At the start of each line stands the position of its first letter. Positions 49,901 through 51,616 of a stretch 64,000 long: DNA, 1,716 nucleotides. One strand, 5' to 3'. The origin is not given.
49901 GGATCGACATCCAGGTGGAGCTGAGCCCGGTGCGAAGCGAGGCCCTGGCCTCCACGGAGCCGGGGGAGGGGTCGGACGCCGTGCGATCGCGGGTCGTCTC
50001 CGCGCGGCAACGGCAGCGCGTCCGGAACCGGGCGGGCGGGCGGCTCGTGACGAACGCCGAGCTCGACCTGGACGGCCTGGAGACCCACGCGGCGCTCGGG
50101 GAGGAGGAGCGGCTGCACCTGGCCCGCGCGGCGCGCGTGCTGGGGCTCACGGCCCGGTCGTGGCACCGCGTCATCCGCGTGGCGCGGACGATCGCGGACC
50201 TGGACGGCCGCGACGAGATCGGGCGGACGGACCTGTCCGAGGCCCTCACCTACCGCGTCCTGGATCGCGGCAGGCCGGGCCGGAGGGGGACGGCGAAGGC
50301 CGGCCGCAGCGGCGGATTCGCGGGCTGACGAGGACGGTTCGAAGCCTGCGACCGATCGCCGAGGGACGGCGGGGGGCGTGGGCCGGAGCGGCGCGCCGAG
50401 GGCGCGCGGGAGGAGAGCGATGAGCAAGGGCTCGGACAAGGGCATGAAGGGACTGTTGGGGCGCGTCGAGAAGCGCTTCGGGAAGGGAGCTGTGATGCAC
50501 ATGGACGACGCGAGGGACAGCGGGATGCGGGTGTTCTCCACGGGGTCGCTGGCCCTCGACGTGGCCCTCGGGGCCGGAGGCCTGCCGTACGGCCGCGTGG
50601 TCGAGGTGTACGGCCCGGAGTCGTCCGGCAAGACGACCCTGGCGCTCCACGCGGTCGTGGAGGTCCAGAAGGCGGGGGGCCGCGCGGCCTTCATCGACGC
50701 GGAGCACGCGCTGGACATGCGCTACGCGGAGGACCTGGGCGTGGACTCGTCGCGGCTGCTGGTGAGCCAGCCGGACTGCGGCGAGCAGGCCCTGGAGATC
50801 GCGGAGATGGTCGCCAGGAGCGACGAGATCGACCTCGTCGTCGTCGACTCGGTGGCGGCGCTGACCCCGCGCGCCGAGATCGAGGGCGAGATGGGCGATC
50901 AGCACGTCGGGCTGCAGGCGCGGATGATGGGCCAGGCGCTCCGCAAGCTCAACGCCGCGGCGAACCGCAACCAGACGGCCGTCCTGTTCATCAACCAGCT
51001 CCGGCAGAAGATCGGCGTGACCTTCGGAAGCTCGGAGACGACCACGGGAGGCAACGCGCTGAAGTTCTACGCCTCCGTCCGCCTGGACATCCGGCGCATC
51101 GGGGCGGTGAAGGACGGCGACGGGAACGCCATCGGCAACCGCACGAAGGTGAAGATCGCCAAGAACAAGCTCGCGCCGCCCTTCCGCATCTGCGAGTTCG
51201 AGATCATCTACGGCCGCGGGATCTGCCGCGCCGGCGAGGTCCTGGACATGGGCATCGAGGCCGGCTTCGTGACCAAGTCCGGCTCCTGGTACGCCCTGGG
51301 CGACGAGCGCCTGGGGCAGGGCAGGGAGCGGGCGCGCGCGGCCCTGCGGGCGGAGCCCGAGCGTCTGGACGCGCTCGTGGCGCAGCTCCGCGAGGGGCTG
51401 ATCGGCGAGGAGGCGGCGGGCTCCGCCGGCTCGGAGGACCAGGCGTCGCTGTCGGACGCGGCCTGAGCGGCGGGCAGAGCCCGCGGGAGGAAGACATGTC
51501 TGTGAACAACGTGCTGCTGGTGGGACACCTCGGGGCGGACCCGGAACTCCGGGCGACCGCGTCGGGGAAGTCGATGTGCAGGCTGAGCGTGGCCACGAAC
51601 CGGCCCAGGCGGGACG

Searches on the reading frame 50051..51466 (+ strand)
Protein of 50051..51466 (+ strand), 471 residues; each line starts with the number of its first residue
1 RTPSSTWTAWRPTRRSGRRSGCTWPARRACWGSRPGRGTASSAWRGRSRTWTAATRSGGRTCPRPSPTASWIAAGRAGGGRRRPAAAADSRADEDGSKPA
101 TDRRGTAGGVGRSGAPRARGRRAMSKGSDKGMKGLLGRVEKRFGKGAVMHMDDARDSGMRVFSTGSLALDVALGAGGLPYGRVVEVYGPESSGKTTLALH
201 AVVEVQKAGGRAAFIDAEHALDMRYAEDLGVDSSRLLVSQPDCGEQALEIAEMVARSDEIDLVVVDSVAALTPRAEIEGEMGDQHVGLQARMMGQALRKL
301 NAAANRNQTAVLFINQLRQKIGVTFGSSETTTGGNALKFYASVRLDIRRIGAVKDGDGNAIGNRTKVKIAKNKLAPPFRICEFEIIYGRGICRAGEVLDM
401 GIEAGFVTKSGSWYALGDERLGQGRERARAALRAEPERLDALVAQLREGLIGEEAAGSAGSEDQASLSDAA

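Call 54: search_protein_families(library=pfam, proteins=[window:50051-51466:+], max_evalue=0.0001)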
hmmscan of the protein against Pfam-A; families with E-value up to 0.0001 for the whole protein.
window:50051-51466:+ (471 aa): 7 families
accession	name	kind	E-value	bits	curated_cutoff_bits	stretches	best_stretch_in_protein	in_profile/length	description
PF00154.27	RecA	-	2.8e-124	414.2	27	1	133-391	4-261/262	recA bacterial DNA recombination protein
PF21096.2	RecA_C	-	9.2e-18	64.6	27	1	395-449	1-55/57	RecA C-terminal domain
PF08423.17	Rad51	-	3.9e-10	39.9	22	1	162-349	8-211/244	Rad51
PF13479.12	AAA_24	-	6.8e-06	26.5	27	1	184-272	5-77/195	AAA domain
PF06745.19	ATPase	-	1.1e-05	25.3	26.6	0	164-236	3-77/231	KaiC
PF13481.12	AAA_25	-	2.1e-05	24.7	27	0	176-316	28-189/195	AAA domain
PF01637.24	ATPase_2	-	8.7e-05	22.9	33.2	0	183-237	22-69/225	ATPase domain predominantly from Archaea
